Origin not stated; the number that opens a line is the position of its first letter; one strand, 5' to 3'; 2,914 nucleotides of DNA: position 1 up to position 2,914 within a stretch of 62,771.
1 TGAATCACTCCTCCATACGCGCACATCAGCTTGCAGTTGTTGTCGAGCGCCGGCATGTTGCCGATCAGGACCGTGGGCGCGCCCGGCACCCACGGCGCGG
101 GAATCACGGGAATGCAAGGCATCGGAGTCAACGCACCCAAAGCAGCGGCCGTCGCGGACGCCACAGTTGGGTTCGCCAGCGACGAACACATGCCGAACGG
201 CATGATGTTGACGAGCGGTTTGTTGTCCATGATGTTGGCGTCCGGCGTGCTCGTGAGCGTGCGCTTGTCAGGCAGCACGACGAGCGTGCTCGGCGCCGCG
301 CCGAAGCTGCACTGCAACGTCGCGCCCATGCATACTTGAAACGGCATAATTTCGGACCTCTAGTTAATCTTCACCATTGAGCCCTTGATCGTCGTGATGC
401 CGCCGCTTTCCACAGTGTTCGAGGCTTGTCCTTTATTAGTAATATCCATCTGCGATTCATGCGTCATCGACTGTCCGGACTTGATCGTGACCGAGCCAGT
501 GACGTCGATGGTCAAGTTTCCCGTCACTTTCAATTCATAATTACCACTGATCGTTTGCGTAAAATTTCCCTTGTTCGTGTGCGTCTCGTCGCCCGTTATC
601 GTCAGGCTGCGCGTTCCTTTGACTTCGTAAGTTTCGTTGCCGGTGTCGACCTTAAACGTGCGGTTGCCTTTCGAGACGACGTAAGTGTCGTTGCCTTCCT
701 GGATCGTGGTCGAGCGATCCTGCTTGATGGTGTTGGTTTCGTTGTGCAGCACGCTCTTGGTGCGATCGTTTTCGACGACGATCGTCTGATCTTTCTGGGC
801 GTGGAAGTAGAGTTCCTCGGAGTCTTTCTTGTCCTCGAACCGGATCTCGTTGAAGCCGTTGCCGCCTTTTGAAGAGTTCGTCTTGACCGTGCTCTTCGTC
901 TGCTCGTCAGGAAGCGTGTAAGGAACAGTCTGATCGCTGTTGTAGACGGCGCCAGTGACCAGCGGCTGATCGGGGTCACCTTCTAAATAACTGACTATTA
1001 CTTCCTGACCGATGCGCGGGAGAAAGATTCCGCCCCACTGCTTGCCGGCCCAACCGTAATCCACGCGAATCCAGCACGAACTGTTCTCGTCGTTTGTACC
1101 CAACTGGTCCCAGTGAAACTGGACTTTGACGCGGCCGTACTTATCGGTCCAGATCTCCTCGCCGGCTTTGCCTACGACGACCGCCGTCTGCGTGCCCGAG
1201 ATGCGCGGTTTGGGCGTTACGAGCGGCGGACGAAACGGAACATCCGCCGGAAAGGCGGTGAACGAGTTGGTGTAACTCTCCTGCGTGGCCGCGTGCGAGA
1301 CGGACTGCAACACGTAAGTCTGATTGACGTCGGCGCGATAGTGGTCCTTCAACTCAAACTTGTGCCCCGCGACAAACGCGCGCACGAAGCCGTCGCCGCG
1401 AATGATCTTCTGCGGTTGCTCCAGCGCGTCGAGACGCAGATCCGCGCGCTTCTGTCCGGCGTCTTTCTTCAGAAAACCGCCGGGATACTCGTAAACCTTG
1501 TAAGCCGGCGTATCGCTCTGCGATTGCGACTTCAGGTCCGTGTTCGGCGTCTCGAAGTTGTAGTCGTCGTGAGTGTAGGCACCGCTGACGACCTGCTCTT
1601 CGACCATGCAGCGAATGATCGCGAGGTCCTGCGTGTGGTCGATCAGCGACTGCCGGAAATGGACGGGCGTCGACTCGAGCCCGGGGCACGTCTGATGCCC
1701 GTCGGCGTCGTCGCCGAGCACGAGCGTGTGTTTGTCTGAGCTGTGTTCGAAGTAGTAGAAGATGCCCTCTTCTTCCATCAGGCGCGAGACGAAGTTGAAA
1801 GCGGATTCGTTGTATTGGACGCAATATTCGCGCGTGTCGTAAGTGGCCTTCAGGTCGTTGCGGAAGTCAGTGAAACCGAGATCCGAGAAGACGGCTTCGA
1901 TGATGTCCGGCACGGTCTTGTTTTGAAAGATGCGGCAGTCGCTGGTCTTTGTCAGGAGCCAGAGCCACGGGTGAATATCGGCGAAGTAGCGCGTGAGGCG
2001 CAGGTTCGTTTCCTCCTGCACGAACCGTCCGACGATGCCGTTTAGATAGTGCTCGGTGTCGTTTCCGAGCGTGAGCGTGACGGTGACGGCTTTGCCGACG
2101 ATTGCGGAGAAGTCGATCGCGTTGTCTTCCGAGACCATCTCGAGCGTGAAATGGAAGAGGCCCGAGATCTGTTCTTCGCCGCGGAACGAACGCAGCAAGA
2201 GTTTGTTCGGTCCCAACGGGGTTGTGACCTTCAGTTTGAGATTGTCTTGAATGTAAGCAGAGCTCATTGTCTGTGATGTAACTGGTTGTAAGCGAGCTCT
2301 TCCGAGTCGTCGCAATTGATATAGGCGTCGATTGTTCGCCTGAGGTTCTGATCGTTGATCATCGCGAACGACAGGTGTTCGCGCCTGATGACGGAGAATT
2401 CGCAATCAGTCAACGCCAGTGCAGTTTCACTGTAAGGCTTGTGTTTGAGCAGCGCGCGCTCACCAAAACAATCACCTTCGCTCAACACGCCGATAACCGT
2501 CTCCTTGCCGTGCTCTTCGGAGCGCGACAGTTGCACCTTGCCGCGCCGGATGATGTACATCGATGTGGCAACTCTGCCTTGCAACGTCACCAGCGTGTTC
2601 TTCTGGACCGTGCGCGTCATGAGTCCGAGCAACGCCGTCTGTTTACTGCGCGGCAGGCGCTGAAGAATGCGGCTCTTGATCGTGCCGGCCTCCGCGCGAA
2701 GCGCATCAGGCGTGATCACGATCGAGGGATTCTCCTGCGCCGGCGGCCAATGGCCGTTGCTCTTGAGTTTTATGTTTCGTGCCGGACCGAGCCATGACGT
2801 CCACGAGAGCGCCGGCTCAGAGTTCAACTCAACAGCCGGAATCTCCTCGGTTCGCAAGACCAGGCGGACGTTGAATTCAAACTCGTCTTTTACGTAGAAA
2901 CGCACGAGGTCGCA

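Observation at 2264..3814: TssG baseplate subunit carries a C-terminal cyclic-nucleotide-binding-like domain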

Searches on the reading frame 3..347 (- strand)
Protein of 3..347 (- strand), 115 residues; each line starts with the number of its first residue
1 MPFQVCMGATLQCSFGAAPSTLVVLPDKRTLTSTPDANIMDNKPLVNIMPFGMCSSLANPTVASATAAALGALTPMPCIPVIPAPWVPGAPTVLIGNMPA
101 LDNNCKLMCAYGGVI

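Call 51: search_protein_families(library=pfam, proteins=[window:3-347:-], max_evalue=0.01)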
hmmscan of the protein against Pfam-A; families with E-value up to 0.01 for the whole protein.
window:3-347:- (115 aa): 1 family
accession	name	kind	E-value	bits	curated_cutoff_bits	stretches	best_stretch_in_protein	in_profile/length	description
PF14107.11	DUF4280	-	1.7e-34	119.2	26.3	1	5-115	1-102/109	Domain of unknown function (DUF4280)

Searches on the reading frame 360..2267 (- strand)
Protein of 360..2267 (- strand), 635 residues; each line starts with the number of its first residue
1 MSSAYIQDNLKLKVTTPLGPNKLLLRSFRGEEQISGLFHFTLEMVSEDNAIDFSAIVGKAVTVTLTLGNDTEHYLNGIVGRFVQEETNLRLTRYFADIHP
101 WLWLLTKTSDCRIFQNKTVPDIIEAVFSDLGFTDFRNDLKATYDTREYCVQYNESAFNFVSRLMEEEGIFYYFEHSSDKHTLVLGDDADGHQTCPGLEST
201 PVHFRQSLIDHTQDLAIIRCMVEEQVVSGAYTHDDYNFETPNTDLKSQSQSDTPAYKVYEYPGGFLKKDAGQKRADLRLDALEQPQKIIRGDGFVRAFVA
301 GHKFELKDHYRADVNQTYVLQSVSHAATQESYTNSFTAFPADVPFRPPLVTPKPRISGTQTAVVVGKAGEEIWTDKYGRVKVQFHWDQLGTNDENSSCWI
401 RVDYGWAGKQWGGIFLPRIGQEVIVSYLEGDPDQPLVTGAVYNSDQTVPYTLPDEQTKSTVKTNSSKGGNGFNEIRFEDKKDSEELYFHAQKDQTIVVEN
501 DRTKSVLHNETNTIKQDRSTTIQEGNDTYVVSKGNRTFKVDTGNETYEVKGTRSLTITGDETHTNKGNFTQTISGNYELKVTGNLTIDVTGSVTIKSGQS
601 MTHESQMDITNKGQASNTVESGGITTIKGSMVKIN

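Call 9: search_protein_families(library=pfam, proteins=[window:360-2267:-], max_evalue=0.001)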
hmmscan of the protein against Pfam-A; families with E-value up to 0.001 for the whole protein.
window:360-2267:- (635 aa): 4 families
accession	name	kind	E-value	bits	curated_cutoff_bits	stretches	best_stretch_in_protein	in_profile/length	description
PF05954.17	Phage_GPD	-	1.6e-96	323.6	30.1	1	31-330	1-304/305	Phage tail baseplate hub (GPD)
PF22178.3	Gp5_trimer_C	-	1.9e-30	105.8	30.9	2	459-541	1-81/112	Bacteriophage T4 gp5 C-terminal trimerisation domain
PF04717.18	Phage_base_V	-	1.4e-13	51.4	23.8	1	374-442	11-75/75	Type VI secretion system/phage-baseplate injector OB domain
PF06715.18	Gp5_C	-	9.1e-12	44.7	20.4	2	543-564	1-22/24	Gp5 C-terminal repeat (3 copies)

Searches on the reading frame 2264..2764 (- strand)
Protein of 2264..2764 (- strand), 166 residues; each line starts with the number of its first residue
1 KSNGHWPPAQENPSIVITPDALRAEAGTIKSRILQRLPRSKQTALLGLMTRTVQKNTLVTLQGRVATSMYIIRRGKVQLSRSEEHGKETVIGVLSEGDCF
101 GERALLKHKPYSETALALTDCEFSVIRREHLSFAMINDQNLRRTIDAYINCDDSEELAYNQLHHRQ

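Call 19: search_solved_structures(query=window:2264-2764:-, max_evalue=0.001, show_alignments=5)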
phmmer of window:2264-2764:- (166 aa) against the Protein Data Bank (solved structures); distinct sequences matched with E-value up to 0.001: 87 (the best 60 are shown).
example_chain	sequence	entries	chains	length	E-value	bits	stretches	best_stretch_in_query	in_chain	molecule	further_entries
5dyk_A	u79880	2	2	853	3.8e-19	72.3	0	29-116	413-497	CGMP-dependent protein kinase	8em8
5ezr_A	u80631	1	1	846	1.2e-17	67.5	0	48-116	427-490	cGMP-dependent protein kinase, putative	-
4rz7_A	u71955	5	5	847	1.2e-17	67.5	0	48-116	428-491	cGMP-dependent protein kinase, putative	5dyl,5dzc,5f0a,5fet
9p74_A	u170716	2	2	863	1.3e-17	67.4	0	48-116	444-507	cGMP-dependent protein kinase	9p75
5kbf_A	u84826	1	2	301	3.7e-16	62.6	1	48-138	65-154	CAMP-dependent protein kinase regulatory subunit, putative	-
5j3u_A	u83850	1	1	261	2.4e-14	56.8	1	41-143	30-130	Protein Kinase A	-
3fx3_A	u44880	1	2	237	5e-09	39.5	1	30-126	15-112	Cyclic nucleotide-binding protein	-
3h3z_A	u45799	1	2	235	5.6e-09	39.3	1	30-126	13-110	Cyclic nucleotide-binding protein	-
5bv6_A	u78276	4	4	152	3.1e-08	36.9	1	32-150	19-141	cGMP-dependent protein kinase 2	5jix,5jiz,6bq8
4ev0_A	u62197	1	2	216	4.4e-08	36.4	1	44-131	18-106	Transcription regulator, Crp family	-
3of1_A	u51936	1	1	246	9.2e-08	35.4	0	40-128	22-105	cAMP-dependent protein kinase regulatory subunit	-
3j4q_B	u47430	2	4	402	1e-07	35.2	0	38-125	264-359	cAMP-dependent protein kinase type II-alpha regulatory subunit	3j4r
2qvs_B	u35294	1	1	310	1.4e-07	34.8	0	39-123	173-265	cAMP-dependent protein kinase type II-alpha regulatory subunit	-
1o7f_A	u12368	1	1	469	1.7e-07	34.5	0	51-131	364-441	CAMP-DEPENDENT RAP1 GUANINE-NUCLEOTIDE EXCHANGE FACTOR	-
4din_B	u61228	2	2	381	1.7e-07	34.5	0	53-119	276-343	cAMP-dependent protein kinase type I-beta regulatory subunit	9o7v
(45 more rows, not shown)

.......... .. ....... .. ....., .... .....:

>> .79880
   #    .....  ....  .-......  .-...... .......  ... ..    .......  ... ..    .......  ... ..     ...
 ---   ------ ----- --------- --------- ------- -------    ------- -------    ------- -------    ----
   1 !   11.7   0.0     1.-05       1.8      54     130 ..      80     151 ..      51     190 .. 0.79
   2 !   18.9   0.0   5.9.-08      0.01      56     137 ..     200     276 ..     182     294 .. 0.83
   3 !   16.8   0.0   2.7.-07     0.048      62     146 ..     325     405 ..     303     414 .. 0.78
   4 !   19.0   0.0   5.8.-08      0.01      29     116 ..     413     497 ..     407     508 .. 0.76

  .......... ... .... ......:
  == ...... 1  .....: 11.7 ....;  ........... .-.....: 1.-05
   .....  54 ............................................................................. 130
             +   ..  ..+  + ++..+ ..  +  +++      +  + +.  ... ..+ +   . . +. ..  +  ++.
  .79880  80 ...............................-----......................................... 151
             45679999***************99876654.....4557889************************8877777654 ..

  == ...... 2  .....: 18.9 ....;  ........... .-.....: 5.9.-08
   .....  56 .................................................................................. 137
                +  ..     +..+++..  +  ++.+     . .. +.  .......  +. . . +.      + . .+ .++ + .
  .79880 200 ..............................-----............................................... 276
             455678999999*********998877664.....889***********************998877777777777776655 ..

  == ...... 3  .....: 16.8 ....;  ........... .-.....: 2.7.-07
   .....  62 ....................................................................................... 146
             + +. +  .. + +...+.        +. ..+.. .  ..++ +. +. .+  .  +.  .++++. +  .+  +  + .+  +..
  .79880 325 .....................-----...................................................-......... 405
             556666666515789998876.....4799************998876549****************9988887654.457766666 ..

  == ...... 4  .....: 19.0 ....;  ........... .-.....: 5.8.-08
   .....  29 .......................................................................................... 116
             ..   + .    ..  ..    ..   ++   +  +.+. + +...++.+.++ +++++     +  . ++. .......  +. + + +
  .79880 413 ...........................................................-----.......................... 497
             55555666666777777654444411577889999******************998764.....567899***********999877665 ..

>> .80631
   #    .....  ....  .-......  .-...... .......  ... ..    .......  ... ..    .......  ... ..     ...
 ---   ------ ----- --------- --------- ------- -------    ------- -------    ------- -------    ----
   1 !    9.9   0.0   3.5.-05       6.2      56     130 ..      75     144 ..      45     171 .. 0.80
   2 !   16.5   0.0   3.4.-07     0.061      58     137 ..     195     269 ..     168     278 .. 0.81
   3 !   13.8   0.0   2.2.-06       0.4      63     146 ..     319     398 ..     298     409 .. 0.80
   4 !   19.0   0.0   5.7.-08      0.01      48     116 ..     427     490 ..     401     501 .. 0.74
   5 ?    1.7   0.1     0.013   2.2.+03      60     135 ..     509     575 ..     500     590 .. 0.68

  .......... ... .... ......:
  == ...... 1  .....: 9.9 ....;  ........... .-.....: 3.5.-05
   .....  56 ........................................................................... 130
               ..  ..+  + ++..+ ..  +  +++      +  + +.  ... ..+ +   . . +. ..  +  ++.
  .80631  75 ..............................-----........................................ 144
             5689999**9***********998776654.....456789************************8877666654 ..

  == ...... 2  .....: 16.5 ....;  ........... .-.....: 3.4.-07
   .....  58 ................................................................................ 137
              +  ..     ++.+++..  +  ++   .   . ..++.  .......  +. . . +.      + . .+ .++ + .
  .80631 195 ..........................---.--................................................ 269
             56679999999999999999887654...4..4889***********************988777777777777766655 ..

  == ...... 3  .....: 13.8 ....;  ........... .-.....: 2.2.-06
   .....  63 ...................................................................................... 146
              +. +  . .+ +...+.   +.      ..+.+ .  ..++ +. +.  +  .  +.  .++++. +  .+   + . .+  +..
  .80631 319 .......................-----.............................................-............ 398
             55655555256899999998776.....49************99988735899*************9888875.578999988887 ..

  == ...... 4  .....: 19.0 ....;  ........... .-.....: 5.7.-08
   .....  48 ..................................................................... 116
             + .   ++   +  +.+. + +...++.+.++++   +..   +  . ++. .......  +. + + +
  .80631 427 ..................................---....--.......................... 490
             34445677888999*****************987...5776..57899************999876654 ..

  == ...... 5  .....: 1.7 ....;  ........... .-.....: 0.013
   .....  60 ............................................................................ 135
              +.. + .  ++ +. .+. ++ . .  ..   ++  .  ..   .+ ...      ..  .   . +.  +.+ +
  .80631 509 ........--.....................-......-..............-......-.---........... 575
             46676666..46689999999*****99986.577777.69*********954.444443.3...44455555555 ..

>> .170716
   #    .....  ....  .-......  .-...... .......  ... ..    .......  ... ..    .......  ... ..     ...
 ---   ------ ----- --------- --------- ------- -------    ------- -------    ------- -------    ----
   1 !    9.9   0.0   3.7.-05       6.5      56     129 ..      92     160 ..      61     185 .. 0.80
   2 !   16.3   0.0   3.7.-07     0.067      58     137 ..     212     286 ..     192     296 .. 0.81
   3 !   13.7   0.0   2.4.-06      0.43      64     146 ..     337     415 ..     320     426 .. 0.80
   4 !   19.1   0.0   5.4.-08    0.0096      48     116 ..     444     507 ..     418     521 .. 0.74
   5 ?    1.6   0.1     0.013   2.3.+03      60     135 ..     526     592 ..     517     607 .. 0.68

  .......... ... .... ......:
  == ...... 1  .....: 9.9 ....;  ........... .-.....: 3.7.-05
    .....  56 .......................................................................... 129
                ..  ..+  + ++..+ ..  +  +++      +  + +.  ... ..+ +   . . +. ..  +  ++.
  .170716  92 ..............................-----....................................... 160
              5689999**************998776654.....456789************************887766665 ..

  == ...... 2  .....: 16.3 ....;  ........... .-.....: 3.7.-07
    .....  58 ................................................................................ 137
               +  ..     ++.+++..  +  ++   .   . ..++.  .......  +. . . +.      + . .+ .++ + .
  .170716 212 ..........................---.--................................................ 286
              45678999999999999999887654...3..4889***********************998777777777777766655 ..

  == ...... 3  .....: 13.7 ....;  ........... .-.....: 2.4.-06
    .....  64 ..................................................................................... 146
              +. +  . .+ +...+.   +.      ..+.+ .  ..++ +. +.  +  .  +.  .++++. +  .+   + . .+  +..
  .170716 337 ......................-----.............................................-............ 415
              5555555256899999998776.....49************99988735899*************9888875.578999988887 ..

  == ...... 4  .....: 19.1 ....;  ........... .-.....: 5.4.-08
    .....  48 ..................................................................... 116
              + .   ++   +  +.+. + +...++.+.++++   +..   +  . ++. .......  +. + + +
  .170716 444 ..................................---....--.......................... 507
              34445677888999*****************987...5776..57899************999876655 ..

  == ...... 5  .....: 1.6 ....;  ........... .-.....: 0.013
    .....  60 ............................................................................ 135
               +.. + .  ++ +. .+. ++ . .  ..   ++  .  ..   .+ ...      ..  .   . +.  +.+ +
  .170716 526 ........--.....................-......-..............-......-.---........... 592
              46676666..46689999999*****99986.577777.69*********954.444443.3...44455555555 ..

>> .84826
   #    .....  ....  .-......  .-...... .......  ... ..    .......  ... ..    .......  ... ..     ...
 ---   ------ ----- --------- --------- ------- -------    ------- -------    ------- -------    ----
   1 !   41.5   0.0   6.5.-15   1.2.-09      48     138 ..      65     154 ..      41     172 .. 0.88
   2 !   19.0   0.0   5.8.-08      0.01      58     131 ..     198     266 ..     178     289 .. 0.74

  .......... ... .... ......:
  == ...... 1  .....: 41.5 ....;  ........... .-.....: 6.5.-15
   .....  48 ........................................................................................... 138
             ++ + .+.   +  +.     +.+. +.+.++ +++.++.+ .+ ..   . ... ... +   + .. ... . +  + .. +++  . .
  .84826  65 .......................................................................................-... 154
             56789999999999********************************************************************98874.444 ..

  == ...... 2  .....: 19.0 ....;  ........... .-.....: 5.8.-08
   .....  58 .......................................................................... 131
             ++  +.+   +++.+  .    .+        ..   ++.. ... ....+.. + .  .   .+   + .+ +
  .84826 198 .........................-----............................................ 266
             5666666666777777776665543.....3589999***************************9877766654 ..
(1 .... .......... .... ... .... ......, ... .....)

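Call 25: search_protein_representatives(protein=window:2264-2764:-)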
Query: 166 residues. Proteins with E-value up to 0.001 (for the whole library): 9084; up to 1e-10: 548; up to 1e-30: 12. The best 150 are listed.
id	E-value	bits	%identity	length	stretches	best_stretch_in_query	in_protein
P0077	1.8e-62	226.0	69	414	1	2-154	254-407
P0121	2.4e-49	183.4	75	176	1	57-166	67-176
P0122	3.6e-45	169.9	28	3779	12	23-124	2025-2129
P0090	3.7e-38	147.1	53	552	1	2-149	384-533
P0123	1.1e-35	139.0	54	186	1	10-151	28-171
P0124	1.1e-32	129.4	30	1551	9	30-121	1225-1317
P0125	1.2e-32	129.2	63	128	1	69-160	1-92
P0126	1.4e-31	125.7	29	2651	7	48-132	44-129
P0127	1.7e-31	125.5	38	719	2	21-147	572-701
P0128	4.6e-31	124.1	27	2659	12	32-106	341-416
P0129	6.7e-31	123.5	52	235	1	7-151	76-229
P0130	6.7e-31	123.5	30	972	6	48-120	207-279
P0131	1.2e-30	122.7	50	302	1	9-149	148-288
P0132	1.7e-30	122.2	70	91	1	17-103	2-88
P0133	8.6e-30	119.9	28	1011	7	48-145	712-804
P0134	6.8e-29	117.0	47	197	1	9-155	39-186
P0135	3.1e-28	114.9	44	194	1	10-152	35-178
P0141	3.0e-24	101.9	44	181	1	13-149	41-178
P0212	1.4e-15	73.8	31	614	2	3-146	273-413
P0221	2.5e-15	73.0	33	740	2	16-127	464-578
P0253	1.4e-14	70.5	36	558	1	10-145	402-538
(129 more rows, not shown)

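Call 27: search_protein_families(library=pfam, proteins=[P0123, P0127, P0129, P0131, P0134, P0135, P0141, P0253, P0212, P0221], max_evalue=0.0001)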
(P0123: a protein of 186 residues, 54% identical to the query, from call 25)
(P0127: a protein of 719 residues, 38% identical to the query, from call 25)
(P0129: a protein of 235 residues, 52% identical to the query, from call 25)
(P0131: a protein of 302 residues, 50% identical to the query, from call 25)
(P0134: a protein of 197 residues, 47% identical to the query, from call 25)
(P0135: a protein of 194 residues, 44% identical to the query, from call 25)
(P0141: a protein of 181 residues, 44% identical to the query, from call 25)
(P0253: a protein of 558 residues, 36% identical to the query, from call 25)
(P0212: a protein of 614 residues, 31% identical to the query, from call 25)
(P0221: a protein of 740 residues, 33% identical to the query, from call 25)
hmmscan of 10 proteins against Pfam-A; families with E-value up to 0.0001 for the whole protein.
P0123 (186 aa): 1 family
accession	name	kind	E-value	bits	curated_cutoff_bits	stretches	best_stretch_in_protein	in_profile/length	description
PF00027.35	cNMP_binding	-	9.6e-21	74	27.5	1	73-158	5-89/89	Cyclic nucleotide-binding domain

P0127 (719 aa): 2 families
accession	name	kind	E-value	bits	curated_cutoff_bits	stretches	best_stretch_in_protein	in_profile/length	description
PF06996.16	T6SS_TssG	-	3.9e-90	302.7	24.6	1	21-373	2-304/304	Type VI secretion, TssG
PF00027.35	cNMP_binding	-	5.9e-48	161.2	27.5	2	418-505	2-89/89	Cyclic nucleotide-binding domain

P0129 (235 aa): 1 family
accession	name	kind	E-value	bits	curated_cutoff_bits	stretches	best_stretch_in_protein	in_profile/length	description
PF00027.35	cNMP_binding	-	1.3e-20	73.6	27.5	1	143-216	16-89/89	Cyclic nucleotide-binding domain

P0131 (302 aa): 2 families
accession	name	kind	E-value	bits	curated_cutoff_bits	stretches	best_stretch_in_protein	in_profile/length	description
PF06996.16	T6SS_TssG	-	4.4e-36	125.1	24.6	1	2-132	176-304/304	Type VI secretion, TssG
PF00027.35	cNMP_binding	-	9.9e-21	74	27.5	1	191-276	2-88/89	Cyclic nucleotide-binding domain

P0134 (197 aa): 1 family
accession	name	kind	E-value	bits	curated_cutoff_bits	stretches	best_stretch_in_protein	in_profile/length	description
PF00027.35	cNMP_binding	-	1.9e-21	76.2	27.5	1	85-169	5-89/89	Cyclic nucleotide-binding domain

P0135 (194 aa): 1 family
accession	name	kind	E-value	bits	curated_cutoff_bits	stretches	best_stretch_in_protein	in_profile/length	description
PF00027.35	cNMP_binding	-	4.4e-25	87.9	27.5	1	79-163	4-88/89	Cyclic nucleotide-binding domain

P0141 (181 aa): 1 family
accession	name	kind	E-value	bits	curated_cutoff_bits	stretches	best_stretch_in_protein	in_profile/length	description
PF00027.35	cNMP_binding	-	2.8e-22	78.9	27.5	1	80-167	2-89/89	Cyclic nucleotide-binding domain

P0253 (558 aa): 2 families
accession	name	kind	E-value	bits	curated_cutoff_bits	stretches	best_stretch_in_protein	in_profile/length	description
PF06996.16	T6SS_TssG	-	1.4e-93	314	24.6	1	20-369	2-303/304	Type VI secretion, TssG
PF00027.35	cNMP_binding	-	5.9e-26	90.7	27.5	1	445-531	3-89/89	Cyclic nucleotide-binding domain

P0212 (614 aa): 2 families
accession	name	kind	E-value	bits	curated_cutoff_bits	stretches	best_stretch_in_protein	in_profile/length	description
PF00027.35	cNMP_binding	-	3.7e-38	129.8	27.5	2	320-403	2-87/89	Cyclic nucleotide-binding domain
PF02535.28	Zip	-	8.5e-10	38.8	35.1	1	463-610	167-322/323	ZIP Zinc transporter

P0221 (740 aa): 2 families
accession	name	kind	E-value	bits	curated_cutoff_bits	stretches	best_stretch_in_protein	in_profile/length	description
PF00027.35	cNMP_binding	-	2.9e-45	152.6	27.5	2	501-585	2-86/89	Cyclic nucleotide-binding domain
PF02163.28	Peptidase_M50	-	3.9e-06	26.8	27.2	1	227-306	3-103/221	Peptidase family M50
